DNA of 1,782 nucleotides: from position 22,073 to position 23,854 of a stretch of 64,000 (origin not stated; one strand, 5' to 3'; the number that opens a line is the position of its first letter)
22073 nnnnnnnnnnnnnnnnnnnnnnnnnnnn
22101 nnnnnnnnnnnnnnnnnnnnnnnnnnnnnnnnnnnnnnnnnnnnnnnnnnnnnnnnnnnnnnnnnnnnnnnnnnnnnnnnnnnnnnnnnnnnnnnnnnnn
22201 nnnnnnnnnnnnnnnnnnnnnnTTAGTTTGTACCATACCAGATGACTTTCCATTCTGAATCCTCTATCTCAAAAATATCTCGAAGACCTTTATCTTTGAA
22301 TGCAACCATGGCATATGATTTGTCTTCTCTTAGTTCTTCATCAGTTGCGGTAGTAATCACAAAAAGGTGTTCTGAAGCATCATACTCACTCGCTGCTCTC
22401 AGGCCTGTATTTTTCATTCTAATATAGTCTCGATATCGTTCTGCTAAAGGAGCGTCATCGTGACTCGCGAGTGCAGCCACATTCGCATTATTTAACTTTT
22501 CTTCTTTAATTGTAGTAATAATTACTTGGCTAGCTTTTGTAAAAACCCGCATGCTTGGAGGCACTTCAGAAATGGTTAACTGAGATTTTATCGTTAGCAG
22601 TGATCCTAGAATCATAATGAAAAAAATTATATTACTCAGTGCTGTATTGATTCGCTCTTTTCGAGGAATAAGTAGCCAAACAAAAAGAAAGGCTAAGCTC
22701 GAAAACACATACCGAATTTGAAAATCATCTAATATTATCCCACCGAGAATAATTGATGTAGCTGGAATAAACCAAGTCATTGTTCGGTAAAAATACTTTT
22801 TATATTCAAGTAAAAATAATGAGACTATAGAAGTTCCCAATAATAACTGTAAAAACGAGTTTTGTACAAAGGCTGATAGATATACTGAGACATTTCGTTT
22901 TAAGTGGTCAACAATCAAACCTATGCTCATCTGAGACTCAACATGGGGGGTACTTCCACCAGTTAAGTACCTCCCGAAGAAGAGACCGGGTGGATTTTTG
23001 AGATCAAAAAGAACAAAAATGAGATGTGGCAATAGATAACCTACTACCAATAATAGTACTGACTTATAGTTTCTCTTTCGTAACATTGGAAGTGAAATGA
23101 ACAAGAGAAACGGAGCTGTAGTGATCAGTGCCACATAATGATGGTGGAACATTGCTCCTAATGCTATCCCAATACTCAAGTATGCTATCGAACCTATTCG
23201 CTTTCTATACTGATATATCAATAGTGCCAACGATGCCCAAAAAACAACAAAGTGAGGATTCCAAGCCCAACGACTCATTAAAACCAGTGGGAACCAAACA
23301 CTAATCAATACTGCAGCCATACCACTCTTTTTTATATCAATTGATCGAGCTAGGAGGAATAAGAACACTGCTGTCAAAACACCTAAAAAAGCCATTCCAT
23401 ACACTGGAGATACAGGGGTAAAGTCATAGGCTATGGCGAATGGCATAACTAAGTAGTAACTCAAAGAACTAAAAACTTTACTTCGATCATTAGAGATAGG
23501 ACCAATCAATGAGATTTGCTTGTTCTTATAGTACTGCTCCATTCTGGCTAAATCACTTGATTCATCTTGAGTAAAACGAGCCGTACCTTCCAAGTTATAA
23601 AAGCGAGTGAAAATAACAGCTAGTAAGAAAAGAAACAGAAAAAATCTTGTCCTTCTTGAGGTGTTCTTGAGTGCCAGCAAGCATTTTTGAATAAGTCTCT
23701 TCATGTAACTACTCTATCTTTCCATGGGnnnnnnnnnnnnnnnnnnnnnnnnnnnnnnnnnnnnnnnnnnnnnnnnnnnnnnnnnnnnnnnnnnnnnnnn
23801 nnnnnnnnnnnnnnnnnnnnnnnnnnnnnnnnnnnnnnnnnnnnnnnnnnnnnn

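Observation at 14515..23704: Six-fold expansion of DE-motif PMT/ArnT-like glycosyltransferases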

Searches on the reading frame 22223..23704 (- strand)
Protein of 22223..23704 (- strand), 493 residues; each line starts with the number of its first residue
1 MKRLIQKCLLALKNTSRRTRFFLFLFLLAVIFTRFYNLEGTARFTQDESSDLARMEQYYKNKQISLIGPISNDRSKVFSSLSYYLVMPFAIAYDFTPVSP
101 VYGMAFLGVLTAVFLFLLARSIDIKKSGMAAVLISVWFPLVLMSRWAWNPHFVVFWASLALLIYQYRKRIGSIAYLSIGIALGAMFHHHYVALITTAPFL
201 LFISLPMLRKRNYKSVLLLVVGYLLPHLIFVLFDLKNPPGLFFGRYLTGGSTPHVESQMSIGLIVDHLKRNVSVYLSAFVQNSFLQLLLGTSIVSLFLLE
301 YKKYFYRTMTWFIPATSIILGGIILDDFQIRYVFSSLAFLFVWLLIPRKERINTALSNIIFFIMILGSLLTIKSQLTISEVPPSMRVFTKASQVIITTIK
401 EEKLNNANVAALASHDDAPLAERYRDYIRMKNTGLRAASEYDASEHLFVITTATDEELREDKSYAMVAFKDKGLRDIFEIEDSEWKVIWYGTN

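Call 5: search_protein_families(library=pfam, proteins=[window:22223-23704:-], max_evalue=0.01)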
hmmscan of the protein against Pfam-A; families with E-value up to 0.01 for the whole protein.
window:22223-23704:- (493 aa): 1 family
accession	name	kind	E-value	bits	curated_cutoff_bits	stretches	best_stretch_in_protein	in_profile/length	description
PF13231.12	PMT_2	-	0.0029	18.3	26.1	1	103-229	27-159/160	Dolichyl-phosphate-mannose-protein mannosyltransferase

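Call 13: search_solved_structures(query=A2, max_evalue=1, show_alignments=2)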
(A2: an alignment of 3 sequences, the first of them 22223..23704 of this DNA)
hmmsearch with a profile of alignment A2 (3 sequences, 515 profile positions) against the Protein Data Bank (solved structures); distinct sequences matched with E-value up to 1: 0.

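Call 30: find_homologous_proteins(query=window:22223-23704:-, max_evalue=0.00001)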
Query window:22223-23704:- (493 aa): 166 proteins with E <= 0.00001 among 8000 candidates; the best 120 are listed.
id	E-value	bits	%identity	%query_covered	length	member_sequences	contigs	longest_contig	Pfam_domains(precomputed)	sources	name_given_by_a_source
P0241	0.0e+0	1077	100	100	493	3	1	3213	-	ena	-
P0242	8.3e-227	772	72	95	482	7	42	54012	-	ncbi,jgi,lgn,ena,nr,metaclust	ncbi:MAG: hypothetical protein CO028_04095 [Candidatus Levybacteria bacterium CG_4_9_14_0_2_um_filte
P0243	1.4e-224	764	67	100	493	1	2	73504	-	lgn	-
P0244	2.7e-222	757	69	97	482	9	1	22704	-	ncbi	-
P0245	1.7e-221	754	70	94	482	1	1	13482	-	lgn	-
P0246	1.1e-220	752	68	97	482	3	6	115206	-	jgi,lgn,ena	-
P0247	6.1e-214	729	67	98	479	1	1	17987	-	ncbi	-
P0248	1.4e-212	725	66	98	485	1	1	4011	-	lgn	-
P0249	2.6e-212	724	64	100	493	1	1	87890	-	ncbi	-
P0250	1.1e-210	719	65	98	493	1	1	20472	-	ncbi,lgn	-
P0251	4.9e-210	716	63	100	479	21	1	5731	-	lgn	-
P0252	1.2e-207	709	63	100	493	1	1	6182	-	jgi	-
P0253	3.6e-203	694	63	98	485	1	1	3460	-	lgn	-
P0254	7.2e-202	690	61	100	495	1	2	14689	-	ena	-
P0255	8.1e-202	689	64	94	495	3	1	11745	-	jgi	-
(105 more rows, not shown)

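Call 45: predict_structure(alignment_id=A4)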
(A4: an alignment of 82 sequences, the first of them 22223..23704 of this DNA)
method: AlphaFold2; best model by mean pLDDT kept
length: 493 residues; sequences in the alignment: 82
mean_pLDDT: 95.6   pTM: 0.93
mean pLDDT of the five models: 95.6, 95.1, 94.4, 94.4, 94.1
residues with pLDDT >= 90: 440; 70-90: 53; 50-70: 0; < 50: 0
segments of 3 or more residues with pLDDT < 50: none
pLDDT, mean of each block of 10 residues (from residue 1): 82 92 98 98 94 96 91 86 96 98 98 98 97 98 90 97 97 98 95 97 98 98 95 91 83 87 97 98 98 98 97 98 95 97 98 98 98 96 96 98 97 96 97 96 98 98 97 97 98 85
secondary structure, 60 per line:
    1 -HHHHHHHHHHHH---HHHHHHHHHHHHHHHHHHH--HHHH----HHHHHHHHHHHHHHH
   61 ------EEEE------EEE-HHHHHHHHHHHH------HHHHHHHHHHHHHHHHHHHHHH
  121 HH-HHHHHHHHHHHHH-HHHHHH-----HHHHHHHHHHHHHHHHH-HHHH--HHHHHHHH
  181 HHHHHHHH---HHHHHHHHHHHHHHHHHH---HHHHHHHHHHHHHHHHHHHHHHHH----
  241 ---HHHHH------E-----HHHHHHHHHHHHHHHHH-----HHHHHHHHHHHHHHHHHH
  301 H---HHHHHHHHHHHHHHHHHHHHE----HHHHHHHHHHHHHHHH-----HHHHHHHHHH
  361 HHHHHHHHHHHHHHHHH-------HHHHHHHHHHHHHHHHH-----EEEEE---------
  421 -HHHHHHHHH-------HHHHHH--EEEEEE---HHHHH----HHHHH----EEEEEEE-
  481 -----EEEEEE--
elements in order: H2-13 H17-35 H38-41 H46-60 E67-70 E77-79 H81-92 H99-122 H124-136 H138-143 H149-165 H167-170 H173-188 H192-209 H213-236 H244-248 H261-277 H283-301 H305-324 H330-345 H351-377 H385-401 E407-411 H422-430 H438-443 E446-451 H455-459 H464-468 E473-479 E486-491

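Call 47: search_solved_structures(query=A4, max_evalue=10, show_alignments=2)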
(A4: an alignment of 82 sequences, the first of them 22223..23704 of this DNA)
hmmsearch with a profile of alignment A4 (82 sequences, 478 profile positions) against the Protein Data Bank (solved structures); distinct sequences matched with E-value up to 10: 1.
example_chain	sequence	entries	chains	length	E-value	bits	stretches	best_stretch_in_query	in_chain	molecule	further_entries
7qco_K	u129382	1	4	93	2.7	9.7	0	122-159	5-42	Photosystem I reaction center subunit PsaK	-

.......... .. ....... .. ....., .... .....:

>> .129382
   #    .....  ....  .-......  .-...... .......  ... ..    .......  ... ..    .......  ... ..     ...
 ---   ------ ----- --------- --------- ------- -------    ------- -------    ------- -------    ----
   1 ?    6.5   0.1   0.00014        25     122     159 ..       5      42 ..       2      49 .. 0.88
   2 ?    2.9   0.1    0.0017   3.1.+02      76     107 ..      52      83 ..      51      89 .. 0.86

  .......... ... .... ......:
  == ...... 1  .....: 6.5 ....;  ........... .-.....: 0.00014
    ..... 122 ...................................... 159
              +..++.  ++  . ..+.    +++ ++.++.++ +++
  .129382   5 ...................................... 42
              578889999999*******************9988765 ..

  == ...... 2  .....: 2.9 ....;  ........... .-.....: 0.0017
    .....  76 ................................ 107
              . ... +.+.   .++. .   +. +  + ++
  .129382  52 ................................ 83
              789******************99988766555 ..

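Call 52: search_protein_families(library=ncbifam, proteins=[window:22223-23704:-], max_evalue=0.01)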
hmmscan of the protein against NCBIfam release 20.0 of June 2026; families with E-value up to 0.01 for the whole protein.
window:22223-23704:- (493 aa): 0 families
